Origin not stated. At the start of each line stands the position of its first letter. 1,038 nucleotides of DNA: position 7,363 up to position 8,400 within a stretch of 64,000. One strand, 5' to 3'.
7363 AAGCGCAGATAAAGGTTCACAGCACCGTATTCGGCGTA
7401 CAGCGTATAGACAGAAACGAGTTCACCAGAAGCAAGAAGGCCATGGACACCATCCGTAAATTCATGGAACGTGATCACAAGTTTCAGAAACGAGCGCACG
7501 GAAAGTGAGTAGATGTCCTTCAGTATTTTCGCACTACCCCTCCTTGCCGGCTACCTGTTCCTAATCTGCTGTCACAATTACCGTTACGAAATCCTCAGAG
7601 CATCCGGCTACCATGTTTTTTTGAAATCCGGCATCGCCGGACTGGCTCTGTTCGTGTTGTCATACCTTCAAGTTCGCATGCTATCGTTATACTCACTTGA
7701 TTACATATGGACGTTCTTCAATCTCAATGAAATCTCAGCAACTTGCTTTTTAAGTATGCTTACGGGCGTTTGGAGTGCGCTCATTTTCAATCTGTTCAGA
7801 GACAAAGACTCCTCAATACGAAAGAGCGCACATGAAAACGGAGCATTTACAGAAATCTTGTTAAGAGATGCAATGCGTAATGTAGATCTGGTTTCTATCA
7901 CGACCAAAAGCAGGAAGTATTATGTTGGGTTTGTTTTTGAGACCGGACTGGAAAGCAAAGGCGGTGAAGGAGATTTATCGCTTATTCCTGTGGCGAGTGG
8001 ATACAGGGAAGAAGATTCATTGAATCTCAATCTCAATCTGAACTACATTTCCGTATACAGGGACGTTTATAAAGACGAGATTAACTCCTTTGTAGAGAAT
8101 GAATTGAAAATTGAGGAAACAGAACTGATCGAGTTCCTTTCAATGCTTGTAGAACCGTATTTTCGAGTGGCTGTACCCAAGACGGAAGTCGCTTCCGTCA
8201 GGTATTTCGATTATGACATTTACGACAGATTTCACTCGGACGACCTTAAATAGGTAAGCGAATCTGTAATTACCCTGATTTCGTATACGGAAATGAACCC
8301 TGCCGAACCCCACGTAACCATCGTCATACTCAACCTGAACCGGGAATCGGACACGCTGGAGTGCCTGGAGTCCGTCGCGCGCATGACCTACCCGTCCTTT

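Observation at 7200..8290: AT-rich ~1.1-kb insertion carrying a 56-aa basic ORF and a 3-TM orphan protein inside the glycosylation cluster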

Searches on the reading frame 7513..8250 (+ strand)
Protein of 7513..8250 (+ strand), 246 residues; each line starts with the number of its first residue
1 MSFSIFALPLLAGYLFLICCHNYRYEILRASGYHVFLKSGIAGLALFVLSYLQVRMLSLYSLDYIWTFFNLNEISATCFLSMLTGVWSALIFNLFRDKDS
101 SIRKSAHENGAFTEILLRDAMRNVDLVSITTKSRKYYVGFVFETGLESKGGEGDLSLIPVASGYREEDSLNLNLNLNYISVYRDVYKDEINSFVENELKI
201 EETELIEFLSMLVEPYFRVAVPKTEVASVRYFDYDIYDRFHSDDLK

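Call 7: search_protein_families(library=pfam, proteins=[window:7513-8250:+], max_evalue=1)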
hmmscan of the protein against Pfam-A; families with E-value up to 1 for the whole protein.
window:7513-8250:+ (246 aa): 1 family
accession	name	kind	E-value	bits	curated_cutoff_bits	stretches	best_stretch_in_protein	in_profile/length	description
PF02544.21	Steroid_dh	-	0.29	11.6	22.6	0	13-61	79-129/150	3-oxo-5-alpha-steroid 4-dehydrogenase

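Call 8: search_protein_families(library=padloc, proteins=[window:7513-8250:+], max_evalue=1)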
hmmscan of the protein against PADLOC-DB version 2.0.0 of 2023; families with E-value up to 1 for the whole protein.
window:7513-8250:+ (246 aa): 0 families

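Call 9: search_protein_families(library=ncbifam, proteins=[window:7513-8250:+], max_evalue=1)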
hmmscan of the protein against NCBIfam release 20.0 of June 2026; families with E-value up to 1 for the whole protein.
window:7513-8250:+ (246 aa): 0 families

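Call 10: find_homologous_proteins(query=window:7513-8250:+, max_evalue=0.01)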
Query window:7513-8250:+ (246 aa): 16 proteins with E <= 0.01 among 831 candidates.
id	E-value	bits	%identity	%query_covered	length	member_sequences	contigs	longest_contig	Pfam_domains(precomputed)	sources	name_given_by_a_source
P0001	5.3e-88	313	90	63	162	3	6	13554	-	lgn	-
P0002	2.6e-46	176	38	98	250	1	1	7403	-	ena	-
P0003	6.4e-44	168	35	100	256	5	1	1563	-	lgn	-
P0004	7.2e-43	165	35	99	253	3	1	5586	-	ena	-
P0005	1.1e-29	122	34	98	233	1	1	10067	-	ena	-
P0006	3.1e-29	120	32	99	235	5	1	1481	-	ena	-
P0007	1.9e-28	118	33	98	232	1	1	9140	-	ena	-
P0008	1.9e-28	118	32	98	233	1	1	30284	-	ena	-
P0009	1.1e-27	115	39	61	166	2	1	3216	-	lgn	-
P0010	4.0e-27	114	32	96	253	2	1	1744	-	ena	-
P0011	1.3e-24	105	31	97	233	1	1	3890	-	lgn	-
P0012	2.7e-23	101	32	98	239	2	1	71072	-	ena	-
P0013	6.8e-20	90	30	98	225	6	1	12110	-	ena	-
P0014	8.1e-19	86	30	99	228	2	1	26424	-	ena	-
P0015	3.1e-17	81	28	98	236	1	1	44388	-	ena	-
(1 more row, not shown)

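Call 11: search_protein_families(library=phrogs, proteins=[window:7513-8250:+], max_evalue=1)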
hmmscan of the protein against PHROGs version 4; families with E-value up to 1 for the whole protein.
window:7513-8250:+ (246 aa): 3 families
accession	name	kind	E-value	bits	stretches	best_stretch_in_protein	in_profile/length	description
phrog_3630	-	unknown function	1.5e-24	87.9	1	5-242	5-250/274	-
phrog_23864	-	unknown function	6.4e-09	37.1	1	113-240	20-128/143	-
phrog_14447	-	unknown function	0.53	11.4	0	189-212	8-31/49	-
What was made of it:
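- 7513..8253 (+): Large gene: 246 aa. Three TM helices (about 1-23, 34-62, 73-96) followed by a cytoplasmic helix-plus-beta domain. Invariant motifs are K135-x-Y137-x-G139 and P159-x-x-S162-G163-Y164-R165. The phrog_3630 match is E = 1.5e-24 over the full length (call 11).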

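Call 12: search_dna_similar(query=window:7513-8250:+, collection=phages, mode=protein, max_evalue=0.001, max_rows=30)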
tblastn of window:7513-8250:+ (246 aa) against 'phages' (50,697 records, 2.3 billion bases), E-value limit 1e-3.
Records with a match: 6; places in all: 6; records where one place covers at least 80% of the query: 6.
Best place of each record, by identity: <60% 6.
By first word of the organism name: Salmonella 4; Klebsiella 2.
By host as written in the record: Salmonella enterica subsp. salamae 241/01 II 2; Salmonella enterica subsp. salamae 200/01 II 2; Klebsiella pneumoniae ST15-OXA48 2.
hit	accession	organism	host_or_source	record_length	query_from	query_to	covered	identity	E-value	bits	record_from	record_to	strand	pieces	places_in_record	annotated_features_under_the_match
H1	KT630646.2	Salmonella phage SEN5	Salmonella enterica subsp. salamae ...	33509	1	244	99%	25.4%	8e-8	58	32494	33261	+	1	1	hypothetical protein (x2)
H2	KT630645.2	Salmonella phage SEN4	Salmonella enterica subsp. salamae ...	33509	1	244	99%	25.4%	8e-8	58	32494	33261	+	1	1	hypothetical protein (x2)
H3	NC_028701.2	Salmonella phage SEN5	Salmonella enterica subsp. salamae ...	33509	1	244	99%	25.4%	8e-8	58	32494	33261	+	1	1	hypothetical protein (x2)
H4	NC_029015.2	Salmonella phage SEN4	Salmonella enterica subsp. salamae ...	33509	1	244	99%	25.4%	8e-8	58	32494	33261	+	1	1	hypothetical protein (x2)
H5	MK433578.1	Klebsiella phage ST15-OXA48phi14.1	Klebsiella pneumoniae ST15-OXA48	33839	1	246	100%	24.2%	8e-8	58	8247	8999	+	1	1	hypothetical protein (x2)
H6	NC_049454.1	Klebsiella phage ST15-OXA48phi14.1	Klebsiella pneumoniae ST15-OXA48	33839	1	246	100%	24.2%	8e-8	58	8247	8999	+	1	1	hypothetical protein (x2)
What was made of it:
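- Closest known: Unnamed entries #43 and #57 of the P2-like hotspot catalogue. Different: These are enterobacterial prophage versions only 24-26% identical to the window protein (call 12).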

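Call 13: find_encoding_contigs(protein=P0001, flank=7000, max_places=6)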
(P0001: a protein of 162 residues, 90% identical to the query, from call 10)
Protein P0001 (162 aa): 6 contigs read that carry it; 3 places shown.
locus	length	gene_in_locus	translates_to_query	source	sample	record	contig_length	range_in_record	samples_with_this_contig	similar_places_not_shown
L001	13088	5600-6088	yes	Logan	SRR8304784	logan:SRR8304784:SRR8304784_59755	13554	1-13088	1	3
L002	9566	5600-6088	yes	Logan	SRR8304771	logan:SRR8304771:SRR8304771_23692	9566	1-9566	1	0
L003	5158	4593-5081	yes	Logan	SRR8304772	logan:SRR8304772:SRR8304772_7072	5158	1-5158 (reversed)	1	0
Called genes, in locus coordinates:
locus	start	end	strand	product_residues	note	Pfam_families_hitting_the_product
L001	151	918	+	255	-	PF01261:AP_endonuc_2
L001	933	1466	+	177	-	PF00583:Acetyltransf_1, PF13508:Acetyltransf_7 (weak)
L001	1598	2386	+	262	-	-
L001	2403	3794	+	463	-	PF00155:Aminotran_1_2, PF00266:Aminotran_5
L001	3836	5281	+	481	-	-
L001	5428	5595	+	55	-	-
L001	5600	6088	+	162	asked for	-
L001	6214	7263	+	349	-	PF13506:Glyco_transf_21 (weak), PF00535:Glycos_transf_2, PF13641:Glyco_tranf_2_3, PF13632:Glyco_trans_2_3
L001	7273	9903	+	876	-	PF09586:YfhO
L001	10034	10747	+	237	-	PF00535:Glycos_transf_2, PF13641:Glyco_tranf_2_3 (weak)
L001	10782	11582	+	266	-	PF05721:PhyH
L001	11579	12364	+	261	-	PF03328:HpcH_HpaI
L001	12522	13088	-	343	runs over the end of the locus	?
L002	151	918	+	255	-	PF01261:AP_endonuc_2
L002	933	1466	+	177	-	PF00583:Acetyltransf_1, PF13508:Acetyltransf_7 (weak)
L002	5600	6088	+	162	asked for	-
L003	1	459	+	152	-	?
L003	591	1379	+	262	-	-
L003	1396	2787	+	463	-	PF00155:Aminotran_1_2, PF00266:Aminotran_5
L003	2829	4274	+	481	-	-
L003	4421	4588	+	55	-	-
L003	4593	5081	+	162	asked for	-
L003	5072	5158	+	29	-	?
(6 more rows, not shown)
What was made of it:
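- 7981..8123 (+): Segment deleted in the sister-species lineage (L001-L003, L006). The deletion is 143 bp, shifts the frame and removes the PxxSGYR motif. The truncated 162-aa product is P0001, seen on 6 contigs (calls 10, 13).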

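Call 14: get_annotated_region(hit=H3, flank=5000)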
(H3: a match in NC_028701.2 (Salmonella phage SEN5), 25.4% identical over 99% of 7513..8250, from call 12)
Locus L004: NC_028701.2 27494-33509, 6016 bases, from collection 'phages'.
description: Salmonella phage SEN5, complete genome.
organism: Salmonella phage SEN5 (NCBI taxid 1647466)
taxonomy: Viruses; Duplodnaviria; Heunggongvirae; Uroviricota; Caudoviricetes; Peduoviridae; Senquatrovirus; Senquatrovirus SEN4
host: Salmonella enterica subsp. salamae 241/01 II; source: feces; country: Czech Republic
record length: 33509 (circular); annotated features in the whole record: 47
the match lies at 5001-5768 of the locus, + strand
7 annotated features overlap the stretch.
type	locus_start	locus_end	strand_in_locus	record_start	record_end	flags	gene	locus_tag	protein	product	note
CDS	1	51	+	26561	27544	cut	-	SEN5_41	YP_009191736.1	DNA methyltransferase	-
CDS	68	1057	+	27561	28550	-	-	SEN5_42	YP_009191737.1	DNA methyltransferase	-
CDS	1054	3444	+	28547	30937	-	-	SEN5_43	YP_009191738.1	nicking at origin of replication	-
CDS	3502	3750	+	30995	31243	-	-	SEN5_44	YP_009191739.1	hypothetical protein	-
CDS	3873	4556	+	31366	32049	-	-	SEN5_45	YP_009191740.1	DNA methyltransferase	-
CDS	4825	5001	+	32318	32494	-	-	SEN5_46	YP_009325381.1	hypothetical protein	-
CDS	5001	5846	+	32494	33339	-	-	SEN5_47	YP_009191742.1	hypothetical protein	-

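Call 15: get_annotated_region(hit=H6, flank=5000)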
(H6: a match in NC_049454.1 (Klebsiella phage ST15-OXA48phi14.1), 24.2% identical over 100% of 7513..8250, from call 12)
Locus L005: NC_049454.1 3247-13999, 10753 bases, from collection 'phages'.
description: Klebsiella phage ST15-OXA48phi14.1, complete genome.
organism: Klebsiella phage ST15-OXA48phi14.1 (NCBI taxid 2510455)
taxonomy: Viruses; Duplodnaviria; Heunggongvirae; Uroviricota; Caudoviricetes; Peduoviridae; Gegavirus; Gegavirus ST15OXA48phi141
host: Klebsiella pneumoniae ST15-OXA48; source: -; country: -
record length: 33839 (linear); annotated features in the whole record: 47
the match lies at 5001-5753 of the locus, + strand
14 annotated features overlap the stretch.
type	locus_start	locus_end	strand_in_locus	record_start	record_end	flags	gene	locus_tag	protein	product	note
CDS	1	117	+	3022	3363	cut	-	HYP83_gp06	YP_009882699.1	DUF5347 domain-containing protein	-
CDS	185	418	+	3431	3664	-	-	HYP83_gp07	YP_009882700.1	DUF2732 family protein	Hypothetical protein, DUF2732 family protein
CDS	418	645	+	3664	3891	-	-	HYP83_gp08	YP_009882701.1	DksA-like zinc-finger protein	-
CDS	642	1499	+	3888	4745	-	-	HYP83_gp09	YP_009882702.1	DNA methyltransferase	-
CDS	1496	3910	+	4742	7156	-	-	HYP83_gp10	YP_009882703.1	nicking at origin of replication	-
CDS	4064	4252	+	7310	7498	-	-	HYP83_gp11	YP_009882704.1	hypothetical protein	-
CDS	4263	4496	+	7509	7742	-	-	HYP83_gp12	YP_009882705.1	RecA filament binding protein DinI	DNA damage inducible (DinI)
CDS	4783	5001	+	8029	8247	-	-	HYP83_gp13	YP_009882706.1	hypothetical protein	-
CDS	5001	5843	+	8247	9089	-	-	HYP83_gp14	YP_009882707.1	hypothetical protein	-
CDS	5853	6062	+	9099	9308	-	-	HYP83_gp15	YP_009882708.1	hypothetical protein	-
CDS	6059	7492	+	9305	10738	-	-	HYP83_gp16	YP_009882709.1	TIR domain-containing protein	-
CDS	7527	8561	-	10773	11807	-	-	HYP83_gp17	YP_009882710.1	portal protein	-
CDS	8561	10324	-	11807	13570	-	-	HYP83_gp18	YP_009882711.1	terminase large subunit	-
CDS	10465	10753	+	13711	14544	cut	-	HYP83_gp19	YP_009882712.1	head scaffolding protein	GPO family capsid scaffolding protein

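Call 32: predict_structure(alignment_id=A2)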
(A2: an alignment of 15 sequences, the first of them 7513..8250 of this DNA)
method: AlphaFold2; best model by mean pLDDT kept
length: 246 residues; sequences in the alignment: 15
mean_pLDDT: 75.9   pTM: 0.57
mean pLDDT of the five models: 75.9, 75.2, 75.1, 73.2, 72.8
residues with pLDDT >= 90: 33; 70-90: 142; 50-70: 63; < 50: 8
segments of 3 or more residues with pLDDT < 50: 148-150, 244-246
pLDDT, mean of each block of 10 residues (from residue 1): 79 90 74 86 94 87 75 86 90 82 70 75 81 85 59 73 76 71 67 58 55 65 82 73 53
secondary structure, 60 per line:
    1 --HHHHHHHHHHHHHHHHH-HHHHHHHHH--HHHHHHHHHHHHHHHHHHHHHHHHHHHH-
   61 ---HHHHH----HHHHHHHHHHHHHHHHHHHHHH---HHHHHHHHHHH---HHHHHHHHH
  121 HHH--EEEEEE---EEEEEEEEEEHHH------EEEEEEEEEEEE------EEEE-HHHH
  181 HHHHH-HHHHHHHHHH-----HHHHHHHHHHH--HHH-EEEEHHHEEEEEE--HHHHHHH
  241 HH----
elements in order: H3-19 H21-29 H32-59 H64-68 H73-94 H98-108 H112-123 E126-131 E135-144 E154-165 E172-175 H177-185 H187-196 H202-212 E219-222 E226-231 H234-242
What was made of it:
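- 7513..8253 (+): The AlphaFold model has pLDDT 75.9 (call 32).
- On Sm/LSm-fold domain: Model pLDDT in the beta domain is 59-85 (call 32).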

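Call 34: search_protein_representatives(alignment_id=A2)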
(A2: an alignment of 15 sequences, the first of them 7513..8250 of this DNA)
Query: 15 sequences, 229 profile positions. Proteins with E-value up to 0.001 (for the whole library): 3265; up to 1e-10: 2397; up to 1e-30: 523. The best 150 are listed.
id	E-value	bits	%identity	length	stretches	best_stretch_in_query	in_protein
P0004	9.8e-86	303.5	-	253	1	1-225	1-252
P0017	8.7e-81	287.3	-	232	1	2-226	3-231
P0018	1.9e-79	282.9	-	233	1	2-225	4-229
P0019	1.3e-77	276.9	-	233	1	1-225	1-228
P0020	4.5e-77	275.1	-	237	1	1-224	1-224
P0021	2.2e-76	272.9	-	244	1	1-225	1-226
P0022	3.5e-73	262.4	-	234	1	1-225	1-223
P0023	3.8e-71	255.7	-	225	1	1-222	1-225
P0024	1.2e-70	254.2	-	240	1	1-223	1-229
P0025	2.0e-68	246.8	-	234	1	1-226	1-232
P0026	2.2e-68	246.7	-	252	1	1-225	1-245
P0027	7.1e-68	245.0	-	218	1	1-222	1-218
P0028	2.6e-67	243.2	-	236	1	1-225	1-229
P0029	5.0e-67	242.3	-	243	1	1-226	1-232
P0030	1.4e-66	240.8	-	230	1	3-226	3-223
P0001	3.5e-49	183.9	-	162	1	1-158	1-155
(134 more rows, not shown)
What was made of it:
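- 7513..8253 (+): The profile search finds 3,265 clusters (call 34).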

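Call 37: fold_search(model_id=the predicted structure, library=pdb)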
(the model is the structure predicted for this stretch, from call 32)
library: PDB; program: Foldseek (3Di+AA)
matches with E <= 10: 824; with E <= 0.001: 0
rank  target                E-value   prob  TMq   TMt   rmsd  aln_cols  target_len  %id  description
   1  4m77_D                1.6e-02  1.00  0.24  0.68   4.2       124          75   12  Crystal structure of Lsm2-8 complex, space group I212121 (released 2013-11-13)
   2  6n7p_M                1.9e-02  0.98  0.25  0.52   9.6       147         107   14  S. cerevisiae spliceosomal E complex (UBC4) (released 2019-09-18)
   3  3jb9_l                2.0e-02  1.00  0.25  0.63   4.2       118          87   13  Cryo-EM structure of the yeast spliceosome at 3.6 angstrom resolution (released 2015-09-23)
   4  4m78_K                2.0e-02  1.00  0.22  0.64   5.2       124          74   12  Crystal structure of Lsm2-8 complex, space group P21 (released 2013-11-13)
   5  4m75_K                2.1e-02  0.99  0.22  0.62   4.8       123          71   12  Crystal structure of Lsm1-7 complex (released 2013-10-23)
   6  3by7_E                2.5e-02  0.99  0.22  0.60   8.1       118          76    8  CRYSTAL STRUCTURE OF A PROTEIN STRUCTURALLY SIMILAR TO SM/LSM-LIKE RNA-BINDING PROTEINS (JCVI_PEP_1096686650277) FROM  (released 2008-01-29)
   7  9esh_G                2.7e-02  0.99  0.27  0.59   7.9       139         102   13  Structure of a B-state intermediate committed to discard (Bd-I state) (released 2024-12-25)
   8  6ppq_D                2.8e-02  0.99  0.23  0.60   7.5       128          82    7  Structure of S. pombe Lsm1-7 with RNA, polyuridine with 3' adenosine (released 2020-06-17)
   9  4c8q_F                3.0e-02  1.00  0.24  0.67   4.3       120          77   12  Crystal structure of the yeast Lsm1-7-Pat1 complex (released 2013-10-16)
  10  3by7_B                3.2e-02  0.99  0.22  0.59   8.2       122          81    7  CRYSTAL STRUCTURE OF A PROTEIN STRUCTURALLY SIMILAR TO SM/LSM-LIKE RNA-BINDING PROTEINS (JCVI_PEP_1096686650277) FROM  (released 2008-01-29)
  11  3jcm_U                3.2e-02  0.99  0.24  0.59   7.0       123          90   13  Cryo-EM structure of the spliceosomal U4/U6.U5 tri-snRNP (released 2016-02-24)
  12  3jcm_J                3.2e-02  0.99  0.23  0.61   4.2       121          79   10  Cryo-EM structure of the spliceosomal U4/U6.U5 tri-snRNP (released 2016-02-24)
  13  9fmd_d                3.4e-02  0.99  0.23  0.58   7.0       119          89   13  Integrative model of the human post-catalytic spliceosome (P-complex) (released 2024-07-10)
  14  3by7_C                3.4e-02  0.99  0.22  0.58   7.9       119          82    8  CRYSTAL STRUCTURE OF A PROTEIN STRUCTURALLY SIMILAR TO SM/LSM-LIKE RNA-BINDING PROTEINS (JCVI_PEP_1096686650277) FROM  (released 2008-01-29)
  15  5zwn_b                3.4e-02  0.84  0.18  0.37  16.8       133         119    8  Cryo-EM structure of the yeast pre-B complex at an average resolution of 3.3 angstrom (Part II: U1 snRNP region) (released 2018-08-29)
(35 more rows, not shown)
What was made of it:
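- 7513..8253 (+): Foldseek's 50 best PDB hits are Sm/LSm chains (or an Sm-based cage), at E about 0.02 (call 37).
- Foldseek's 50 best PDB hits are Sm/LSm chains (or an Sm-based cage) (call 37).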

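Call 39: find_related_loci(query=A2, collection=genome_contigs, flank=8000)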
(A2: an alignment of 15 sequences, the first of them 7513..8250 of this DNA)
Query A2 (246 aa) in genome_contigs; peptide patterns used: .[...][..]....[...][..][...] (x = any residue, [..] = any of these).
76 stretches matched a pattern; 67 encode a relative of the query (tblastn E <= 1e-3); 65 distinct loci.
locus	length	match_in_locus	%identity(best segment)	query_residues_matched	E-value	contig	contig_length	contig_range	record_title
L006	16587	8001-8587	90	1-246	2e-93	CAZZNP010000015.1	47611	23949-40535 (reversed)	MAG TPA_asm: uncultured Gemmatimonadota bacterium isolate SRP109090_co2_50 genome assembly, contig: NODE_865_length_4761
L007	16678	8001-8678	36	1-244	8e-42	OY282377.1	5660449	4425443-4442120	MAG: uncultured Latescibacteria bacterium genome assembly, chromosome: 1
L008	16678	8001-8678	35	2-242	1e-41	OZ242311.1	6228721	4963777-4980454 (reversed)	MAG: Candidatus Latescibacterota bacterium isolate bccf755e-c1ee-4055-8c2e-878efcd7d1d4 genome assembly, chromosome: 1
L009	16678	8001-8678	34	1-244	5e-40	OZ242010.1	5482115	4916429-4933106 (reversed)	MAG: Candidatus Latescibacterota bacterium isolate 318c57a3-5c92-4b38-acc3-b9680ed3e2d2 genome assembly, chromosome: 1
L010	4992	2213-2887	30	1-244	2e-35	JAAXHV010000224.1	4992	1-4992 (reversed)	MAG: Gammaproteobacteria bacterium isolate Plut_88898 unfiltered_Plut_88898_genomic_contig_1020739, whole genome shotgun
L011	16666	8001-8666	32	6-243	5e-35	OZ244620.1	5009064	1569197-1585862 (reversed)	MAG: uncultured Candidatus Binatia bacterium isolate a6e05b1d-2203-4d92-b789-b8e4a46226c9 genome assembly, chromosome: 1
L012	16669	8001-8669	34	1-243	3e-35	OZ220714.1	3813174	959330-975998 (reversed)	MAG: Gammaproteobacteria bacterium isolate 1a8f7f40-8cb6-4f94-a6e0-ecd99667d799 genome assembly, chromosome: 1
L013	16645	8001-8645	33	6-241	6e-35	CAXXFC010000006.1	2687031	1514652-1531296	MAG: Arenicellales bacterium isolate 9a01abd2-b5de-4981-b0ad-ec789211487c genome assembly, contig: contig_6, whole genom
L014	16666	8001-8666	32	6-243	1e-34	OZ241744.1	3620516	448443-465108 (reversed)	MAG: uncultured Candidatus Binatia bacterium isolate 1a802767-3803-4637-ab5b-ce8b9f0f9348 genome assembly, chromosome: 1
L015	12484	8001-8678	31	1-242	2e-34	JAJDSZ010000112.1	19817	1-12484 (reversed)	MAG: Pseudomonadales bacterium isolate jk18x11bins.34 k141_1097665, whole genome shotgun sequence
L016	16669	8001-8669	32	1-243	1e-34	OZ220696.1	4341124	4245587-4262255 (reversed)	MAG: Gammaproteobacteria bacterium isolate 0e11e2d6-1b48-4829-982c-b9eef2b3ec67 genome assembly, chromosome: 1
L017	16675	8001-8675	32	1-241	8e-34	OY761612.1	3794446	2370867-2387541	MAG: Pseudomonadales bacterium isolate 8826704f-68a6-4665-bbd8-dc2ebed91d17 genome assembly, chromosome: 1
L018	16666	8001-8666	31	1-242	7e-34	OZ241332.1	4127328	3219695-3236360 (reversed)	MAG: uncultured Candidatus Binatia bacterium isolate ce7e85d1-9959-44a0-99a7-1c122dec4f51 genome assembly, chromosome: 1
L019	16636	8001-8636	33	1-236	2e-33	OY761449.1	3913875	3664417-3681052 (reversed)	MAG: Dehalococcoidia bacterium isolate 8faaec51-6d46-4fc3-9050-60b85d5760d4 genome assembly, chromosome: 1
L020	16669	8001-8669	32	1-243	5e-33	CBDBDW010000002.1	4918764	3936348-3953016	MAG: Gammaproteobacteria bacterium isolate 554e3a7e-5989-4f2a-9094-f6ca052332fc genome assembly, contig: contig_2, whole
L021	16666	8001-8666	31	6-243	6e-32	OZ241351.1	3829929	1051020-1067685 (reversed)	MAG: uncultured Candidatus Binatia bacterium isolate 5f0d318e-1668-4b86-9731-a3c73843edec genome assembly, chromosome: 1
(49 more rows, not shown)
